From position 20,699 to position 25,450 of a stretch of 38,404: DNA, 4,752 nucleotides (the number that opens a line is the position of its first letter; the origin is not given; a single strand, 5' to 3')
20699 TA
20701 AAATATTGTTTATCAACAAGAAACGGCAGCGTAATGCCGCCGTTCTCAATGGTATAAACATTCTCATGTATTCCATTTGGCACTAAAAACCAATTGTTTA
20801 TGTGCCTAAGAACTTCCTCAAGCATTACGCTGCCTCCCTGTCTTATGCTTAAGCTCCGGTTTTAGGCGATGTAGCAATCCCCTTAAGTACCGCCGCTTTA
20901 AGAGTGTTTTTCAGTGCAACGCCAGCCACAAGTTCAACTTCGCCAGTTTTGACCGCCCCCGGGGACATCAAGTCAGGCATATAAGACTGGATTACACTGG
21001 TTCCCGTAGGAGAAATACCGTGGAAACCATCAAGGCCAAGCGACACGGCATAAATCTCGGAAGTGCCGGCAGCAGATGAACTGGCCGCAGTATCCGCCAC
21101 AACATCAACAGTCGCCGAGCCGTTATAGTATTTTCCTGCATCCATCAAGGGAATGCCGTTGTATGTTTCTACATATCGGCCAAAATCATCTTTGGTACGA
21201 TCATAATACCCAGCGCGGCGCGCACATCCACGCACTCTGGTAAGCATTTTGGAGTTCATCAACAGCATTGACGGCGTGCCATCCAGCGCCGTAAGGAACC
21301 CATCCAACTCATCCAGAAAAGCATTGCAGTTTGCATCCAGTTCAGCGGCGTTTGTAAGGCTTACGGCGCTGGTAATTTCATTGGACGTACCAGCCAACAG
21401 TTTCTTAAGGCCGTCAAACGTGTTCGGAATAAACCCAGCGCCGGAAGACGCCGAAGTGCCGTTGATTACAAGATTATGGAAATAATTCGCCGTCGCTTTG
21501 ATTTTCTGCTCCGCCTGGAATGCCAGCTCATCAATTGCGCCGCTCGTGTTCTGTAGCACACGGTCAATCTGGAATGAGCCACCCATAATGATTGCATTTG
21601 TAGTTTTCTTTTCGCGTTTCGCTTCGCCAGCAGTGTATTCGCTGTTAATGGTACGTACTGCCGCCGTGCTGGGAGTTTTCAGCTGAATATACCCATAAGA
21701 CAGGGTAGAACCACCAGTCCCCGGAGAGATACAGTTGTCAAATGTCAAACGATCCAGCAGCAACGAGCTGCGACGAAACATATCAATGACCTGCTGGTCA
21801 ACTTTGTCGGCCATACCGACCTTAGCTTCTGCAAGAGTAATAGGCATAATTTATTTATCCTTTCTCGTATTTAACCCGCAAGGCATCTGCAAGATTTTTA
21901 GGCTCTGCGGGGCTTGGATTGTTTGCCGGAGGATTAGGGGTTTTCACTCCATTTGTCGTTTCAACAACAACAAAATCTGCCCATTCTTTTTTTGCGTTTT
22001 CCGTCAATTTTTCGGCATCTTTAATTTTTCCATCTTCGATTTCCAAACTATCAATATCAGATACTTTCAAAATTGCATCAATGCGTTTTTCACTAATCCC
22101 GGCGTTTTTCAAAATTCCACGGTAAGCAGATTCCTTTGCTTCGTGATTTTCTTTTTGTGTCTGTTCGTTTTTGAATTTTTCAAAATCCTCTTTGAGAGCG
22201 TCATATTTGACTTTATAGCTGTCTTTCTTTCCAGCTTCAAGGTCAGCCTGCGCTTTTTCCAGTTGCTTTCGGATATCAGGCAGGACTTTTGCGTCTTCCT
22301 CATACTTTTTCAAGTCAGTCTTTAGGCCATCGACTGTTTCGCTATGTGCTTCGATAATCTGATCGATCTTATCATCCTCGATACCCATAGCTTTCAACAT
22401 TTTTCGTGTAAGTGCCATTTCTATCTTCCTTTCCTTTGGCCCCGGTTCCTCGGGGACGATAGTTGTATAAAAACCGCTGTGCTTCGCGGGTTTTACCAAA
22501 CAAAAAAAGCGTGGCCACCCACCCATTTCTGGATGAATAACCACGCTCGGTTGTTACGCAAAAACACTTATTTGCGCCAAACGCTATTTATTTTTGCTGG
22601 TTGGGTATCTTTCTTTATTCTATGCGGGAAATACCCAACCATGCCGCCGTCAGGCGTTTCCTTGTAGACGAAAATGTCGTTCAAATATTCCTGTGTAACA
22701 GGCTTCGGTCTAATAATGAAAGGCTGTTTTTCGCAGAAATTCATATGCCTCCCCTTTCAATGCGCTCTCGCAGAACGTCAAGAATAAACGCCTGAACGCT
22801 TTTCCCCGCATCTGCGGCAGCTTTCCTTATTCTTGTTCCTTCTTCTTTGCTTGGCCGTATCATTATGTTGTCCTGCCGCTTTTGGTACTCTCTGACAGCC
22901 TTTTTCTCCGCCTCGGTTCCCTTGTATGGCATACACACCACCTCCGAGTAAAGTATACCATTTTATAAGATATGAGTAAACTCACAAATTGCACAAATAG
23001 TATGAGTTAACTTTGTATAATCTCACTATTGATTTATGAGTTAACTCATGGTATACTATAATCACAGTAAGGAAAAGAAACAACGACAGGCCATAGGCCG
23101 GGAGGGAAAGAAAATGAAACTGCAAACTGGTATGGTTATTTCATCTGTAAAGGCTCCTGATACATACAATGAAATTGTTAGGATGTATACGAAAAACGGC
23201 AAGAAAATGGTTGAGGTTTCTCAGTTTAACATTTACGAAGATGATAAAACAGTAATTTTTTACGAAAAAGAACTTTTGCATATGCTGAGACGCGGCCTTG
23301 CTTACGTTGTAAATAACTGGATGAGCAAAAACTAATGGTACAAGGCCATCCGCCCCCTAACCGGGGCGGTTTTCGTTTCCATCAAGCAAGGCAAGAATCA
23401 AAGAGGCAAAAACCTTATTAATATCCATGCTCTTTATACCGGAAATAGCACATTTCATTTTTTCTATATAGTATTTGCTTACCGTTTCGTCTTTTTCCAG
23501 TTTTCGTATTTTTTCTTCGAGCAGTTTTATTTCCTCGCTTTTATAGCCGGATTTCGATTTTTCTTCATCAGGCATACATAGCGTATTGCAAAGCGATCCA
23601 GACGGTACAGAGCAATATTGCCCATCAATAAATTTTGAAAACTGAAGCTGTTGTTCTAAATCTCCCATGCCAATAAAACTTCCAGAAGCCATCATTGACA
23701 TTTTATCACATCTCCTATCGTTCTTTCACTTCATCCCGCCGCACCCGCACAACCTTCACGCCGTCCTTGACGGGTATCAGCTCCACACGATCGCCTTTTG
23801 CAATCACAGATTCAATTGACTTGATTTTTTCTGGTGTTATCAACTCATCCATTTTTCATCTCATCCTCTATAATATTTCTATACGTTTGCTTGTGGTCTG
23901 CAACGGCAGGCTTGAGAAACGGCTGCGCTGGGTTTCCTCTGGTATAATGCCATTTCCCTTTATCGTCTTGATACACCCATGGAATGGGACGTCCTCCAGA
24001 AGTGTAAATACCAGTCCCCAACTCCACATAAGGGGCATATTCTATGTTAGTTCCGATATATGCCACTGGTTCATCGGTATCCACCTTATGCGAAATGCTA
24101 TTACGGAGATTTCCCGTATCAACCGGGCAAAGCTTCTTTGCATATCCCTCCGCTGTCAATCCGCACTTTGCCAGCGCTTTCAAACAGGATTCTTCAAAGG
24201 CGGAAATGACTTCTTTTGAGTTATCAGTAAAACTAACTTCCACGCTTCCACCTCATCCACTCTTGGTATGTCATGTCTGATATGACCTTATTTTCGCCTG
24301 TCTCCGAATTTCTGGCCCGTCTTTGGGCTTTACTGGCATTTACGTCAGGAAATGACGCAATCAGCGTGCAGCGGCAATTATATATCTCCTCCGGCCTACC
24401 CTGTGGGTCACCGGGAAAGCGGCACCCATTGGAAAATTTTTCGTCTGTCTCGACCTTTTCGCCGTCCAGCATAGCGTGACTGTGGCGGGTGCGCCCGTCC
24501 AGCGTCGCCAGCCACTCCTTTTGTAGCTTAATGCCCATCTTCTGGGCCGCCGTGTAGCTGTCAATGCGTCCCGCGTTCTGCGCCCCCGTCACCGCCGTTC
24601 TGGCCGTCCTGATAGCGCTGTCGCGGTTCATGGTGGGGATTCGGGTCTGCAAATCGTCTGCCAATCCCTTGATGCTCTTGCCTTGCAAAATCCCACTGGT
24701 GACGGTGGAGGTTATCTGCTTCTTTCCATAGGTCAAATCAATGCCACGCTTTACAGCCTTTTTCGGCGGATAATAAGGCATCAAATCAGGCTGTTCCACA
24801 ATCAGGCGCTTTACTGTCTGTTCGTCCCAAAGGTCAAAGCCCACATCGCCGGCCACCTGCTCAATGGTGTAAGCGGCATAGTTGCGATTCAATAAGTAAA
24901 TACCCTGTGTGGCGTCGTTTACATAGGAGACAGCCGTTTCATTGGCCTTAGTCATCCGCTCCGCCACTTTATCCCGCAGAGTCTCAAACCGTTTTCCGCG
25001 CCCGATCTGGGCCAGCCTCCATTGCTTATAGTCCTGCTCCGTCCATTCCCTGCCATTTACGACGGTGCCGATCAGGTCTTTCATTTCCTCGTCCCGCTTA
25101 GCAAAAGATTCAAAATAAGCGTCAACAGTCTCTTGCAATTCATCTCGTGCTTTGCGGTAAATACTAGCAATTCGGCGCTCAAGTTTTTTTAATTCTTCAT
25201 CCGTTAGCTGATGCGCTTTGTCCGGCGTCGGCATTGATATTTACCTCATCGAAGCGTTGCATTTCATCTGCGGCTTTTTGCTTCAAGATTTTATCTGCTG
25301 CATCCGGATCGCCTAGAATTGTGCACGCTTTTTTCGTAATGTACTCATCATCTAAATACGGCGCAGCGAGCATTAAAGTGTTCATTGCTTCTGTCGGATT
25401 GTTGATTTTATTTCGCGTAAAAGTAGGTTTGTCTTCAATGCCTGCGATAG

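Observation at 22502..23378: Self-contained bidirectional moron cassette inserted between head-morphogenesis and scaffold genes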

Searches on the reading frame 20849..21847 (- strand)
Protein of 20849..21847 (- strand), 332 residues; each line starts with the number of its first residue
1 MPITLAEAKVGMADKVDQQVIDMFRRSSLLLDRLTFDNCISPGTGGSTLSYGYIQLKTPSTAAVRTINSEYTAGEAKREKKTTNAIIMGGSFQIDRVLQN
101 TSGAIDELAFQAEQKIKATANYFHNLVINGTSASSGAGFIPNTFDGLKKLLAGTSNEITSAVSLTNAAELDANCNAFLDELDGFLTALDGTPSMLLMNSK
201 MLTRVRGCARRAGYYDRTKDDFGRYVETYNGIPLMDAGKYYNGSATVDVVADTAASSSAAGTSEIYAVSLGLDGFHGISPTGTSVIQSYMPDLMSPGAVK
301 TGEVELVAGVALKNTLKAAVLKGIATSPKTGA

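Call 4: search_protein_families(library=pfam, proteins=[window:20849-21847:-], max_evalue=0.1)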
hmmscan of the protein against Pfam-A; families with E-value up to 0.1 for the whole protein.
window:20849-21847:- (332 aa): 1 family
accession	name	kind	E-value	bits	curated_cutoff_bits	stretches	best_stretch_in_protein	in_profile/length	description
PF17236.8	SU10_MCP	-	1.4e-06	28.5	24.1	1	51-230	45-220/292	SU10 major capsid protein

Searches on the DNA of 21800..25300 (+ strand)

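Call 8: search_dna_similar(query=window:21800-25300:+, collection=phages, mode=distant, max_rows=25)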
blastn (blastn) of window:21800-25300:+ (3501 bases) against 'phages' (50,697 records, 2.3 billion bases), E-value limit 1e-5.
Records with a match: 7; places in all: 7; records where one place covers at least 80% of the query: 0.
Best place of each record, by identity: 80-90% 1; 60-80% 6.
By first word of the organism name: Bacteriophage 4; Dulem 1; Flavonifractor 1; Butyrivibrio 1.
By host as written in the record: - 4; Propithecus coquereli 1; Flavonifractor plautii 1; Butyrivibrio fibrisolvens DSM 3071 1.
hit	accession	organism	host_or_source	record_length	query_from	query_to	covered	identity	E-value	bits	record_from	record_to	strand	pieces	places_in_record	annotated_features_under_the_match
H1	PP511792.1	Dulem virus 33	Propithecus coquereli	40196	243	3353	43%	73.7%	8e-161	902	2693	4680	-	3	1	minor capsid protein | tail protein | minor structural protein | hypothetical protein (x2)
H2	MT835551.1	Bacteriophage sp.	human fecal samples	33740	168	3243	41%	67.3%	8e-53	433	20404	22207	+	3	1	record has no annotation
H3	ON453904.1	Flavonifractor phage Chenonceau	Flavonifractor plautii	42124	967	3435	37%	70.4%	2e-92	605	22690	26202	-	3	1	head morphogenesis | hypothetical protein (x5) | tail completion or Neck1 protein | transcriptional regulator | Arc-like repressor | and 1 other names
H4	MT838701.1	Bacteriophage sp.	human fecal samples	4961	2055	3243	26%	69.4%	7e-73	381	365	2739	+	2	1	record has no annotation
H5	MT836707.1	Bacteriophage sp.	human fecal samples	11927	521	2198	8%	74.7%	7e-22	179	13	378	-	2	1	record has no annotation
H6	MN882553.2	Butyrivibrio virus Ceridwen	Butyrivibrio fibrisolvens DSM 3071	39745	2564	2818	7%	66.4%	6e-10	74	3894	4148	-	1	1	hypothetical protein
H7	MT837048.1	Bacteriophage sp.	human fecal samples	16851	521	706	5%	80.1%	2e-36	161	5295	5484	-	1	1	record has no annotation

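Call 9: get_annotated_region(hit=H3, flank=3000)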
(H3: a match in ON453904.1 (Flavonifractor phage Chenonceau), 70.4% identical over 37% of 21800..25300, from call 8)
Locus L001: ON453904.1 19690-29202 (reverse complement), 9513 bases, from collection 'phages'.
description: Flavonifractor phage Chenonceau, complete genome.
organism: Flavonifractor phage Chenonceau (NCBI taxid 2951976)
taxonomy: Viruses
host: Flavonifractor plautii; source: feces; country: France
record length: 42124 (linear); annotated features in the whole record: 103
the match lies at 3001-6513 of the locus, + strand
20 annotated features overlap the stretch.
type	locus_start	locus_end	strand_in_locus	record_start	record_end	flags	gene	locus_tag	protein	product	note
CDS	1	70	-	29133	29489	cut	-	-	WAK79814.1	hypothetical protein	rasttk_feature_creation_tool=/opt/patric-common/ runtime/bin/phanotate version 1.5.0; ...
CDS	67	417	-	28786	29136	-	-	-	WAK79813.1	hypothetical protein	rasttk_feature_creation_tool=/opt/patric-common/ runtime/bin/phanotate version 1.5.0; ...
CDS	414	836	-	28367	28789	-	-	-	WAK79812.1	head protein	rasttk_feature_creation_tool=/opt/patric-common/ runtime/bin/phanotate version 1.5.0; HHpred against PHROGS v3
CDS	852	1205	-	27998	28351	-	-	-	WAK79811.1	hypothetical protein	rasttk_feature_creation_tool=/opt/patric-common/ runtime/bin/phanotate version 1.5.0; ...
CDS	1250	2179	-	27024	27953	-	-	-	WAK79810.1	major head protein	rasttk_feature_creation_tool=/opt/patric-common/ runtime/bin/phanotate version 1.5.0; HHpred against PHROGS v3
CDS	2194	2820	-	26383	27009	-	-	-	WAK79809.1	head scaffolding protein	rasttk_feature_creation_tool=/opt/patric-common/ runtime/bin/phanotate version 1.5.0; HHpred against PHROGS v3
CDS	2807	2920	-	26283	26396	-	-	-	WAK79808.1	hypothetical protein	rasttk_feature_creation_tool=/opt/patric-common/ runtime/bin/phanotate version 1.5.0; ...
CDS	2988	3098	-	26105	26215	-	-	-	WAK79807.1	Arc-like repressor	rasttk_feature_creation_tool=/opt/patric-common/ runtime/bin/phanotate version 1.5.0; HHpred against PHROGS v3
CDS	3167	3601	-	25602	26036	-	-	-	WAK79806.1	hypothetical protein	rasttk_feature_creation_tool=/opt/patric-common/ runtime/bin/phanotate version 1.5.0; ...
CDS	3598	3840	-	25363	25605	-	-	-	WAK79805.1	transcriptional regulator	rasttk_feature_creation_tool=/opt/patric-common/ runtime/bin/phanotate version 1.5.0; HHpred against PHROGS v3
CDS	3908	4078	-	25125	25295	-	-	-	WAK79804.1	hypothetical protein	rasttk_feature_creation_tool=/opt/patric-common/ runtime/bin/phanotate version 1.5.0; ...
CDS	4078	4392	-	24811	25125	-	-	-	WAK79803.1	hypothetical protein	rasttk_feature_creation_tool=/opt/patric-common/ runtime/bin/phanotate version 1.5.0; ...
CDS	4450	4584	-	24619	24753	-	-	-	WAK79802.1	hypothetical protein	rasttk_feature_creation_tool=/opt/patric-common/ runtime/bin/phanotate version 1.5.0; ...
CDS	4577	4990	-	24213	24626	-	-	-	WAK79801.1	tail completion or Neck1 protein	rasttk_feature_creation_tool=/opt/patric-common/ runtime/bin/phanotate version 1.5.0; HHpred against PHROGS v3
CDS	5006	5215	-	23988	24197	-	-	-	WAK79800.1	hypothetical protein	rasttk_feature_creation_tool=/opt/patric-common/ runtime/bin/phanotate version 1.5.0; ...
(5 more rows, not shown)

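Call 10: get_annotated_region(hit=H1, flank=3000)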
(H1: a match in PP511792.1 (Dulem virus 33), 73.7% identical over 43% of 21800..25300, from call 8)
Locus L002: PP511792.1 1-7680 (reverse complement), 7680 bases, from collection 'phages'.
description: Dulem virus 33 isolate Duke_28FS_2, complete genome.
organism: Dulem virus 33 (NCBI taxid 3145751)
taxonomy: Viruses; Duplodnaviria; Heunggongvirae; Uroviricota; Caudoviricetes
host: Propithecus coquereli; source: feces; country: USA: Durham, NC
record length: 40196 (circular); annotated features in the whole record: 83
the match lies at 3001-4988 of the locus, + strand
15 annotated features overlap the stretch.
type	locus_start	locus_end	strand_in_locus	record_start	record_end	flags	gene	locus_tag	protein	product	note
CDS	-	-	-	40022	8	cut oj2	-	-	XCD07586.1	hypothetical protein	-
CDS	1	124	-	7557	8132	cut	-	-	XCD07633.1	major tail protein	-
CDS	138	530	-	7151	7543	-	-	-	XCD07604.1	hypothetical protein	-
CDS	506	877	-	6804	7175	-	-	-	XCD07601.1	hypothetical protein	-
CDS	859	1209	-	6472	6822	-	-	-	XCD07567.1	head closure knob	-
CDS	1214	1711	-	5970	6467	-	-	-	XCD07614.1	hypothetical protein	-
CDS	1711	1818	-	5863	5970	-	-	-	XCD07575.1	hypothetical protein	-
CDS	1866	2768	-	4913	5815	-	-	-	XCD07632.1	major head protein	-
CDS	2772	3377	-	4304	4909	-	-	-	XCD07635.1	minor structural protein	-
CDS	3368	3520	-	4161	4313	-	-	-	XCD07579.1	hypothetical protein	-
CDS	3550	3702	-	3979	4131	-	-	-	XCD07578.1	hypothetical protein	-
CDS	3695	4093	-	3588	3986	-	-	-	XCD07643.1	tail protein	-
CDS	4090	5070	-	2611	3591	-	-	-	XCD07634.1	minor capsid protein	-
CDS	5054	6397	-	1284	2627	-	-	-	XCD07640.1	portal protein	-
CDS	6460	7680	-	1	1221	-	-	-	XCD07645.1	terminase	-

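Call 37: search_rna_families(source=window, start=22300, end=23500, threshold=evalue, max_evalue=5)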
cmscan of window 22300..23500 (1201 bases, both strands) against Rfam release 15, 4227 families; matches with E-value up to 5: 2.
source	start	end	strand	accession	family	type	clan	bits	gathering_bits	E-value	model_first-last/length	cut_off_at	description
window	22972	23049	-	RF00332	snoZ266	Gene; snRNA; snoRNA; CD-box;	-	18.8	43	2.6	1-90/90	no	Small nucleolar RNA Z266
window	22974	23047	-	RF04258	mir-994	Gene; miRNA;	-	18.6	93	1.5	1-81/81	no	mir-994 microRNA precursor family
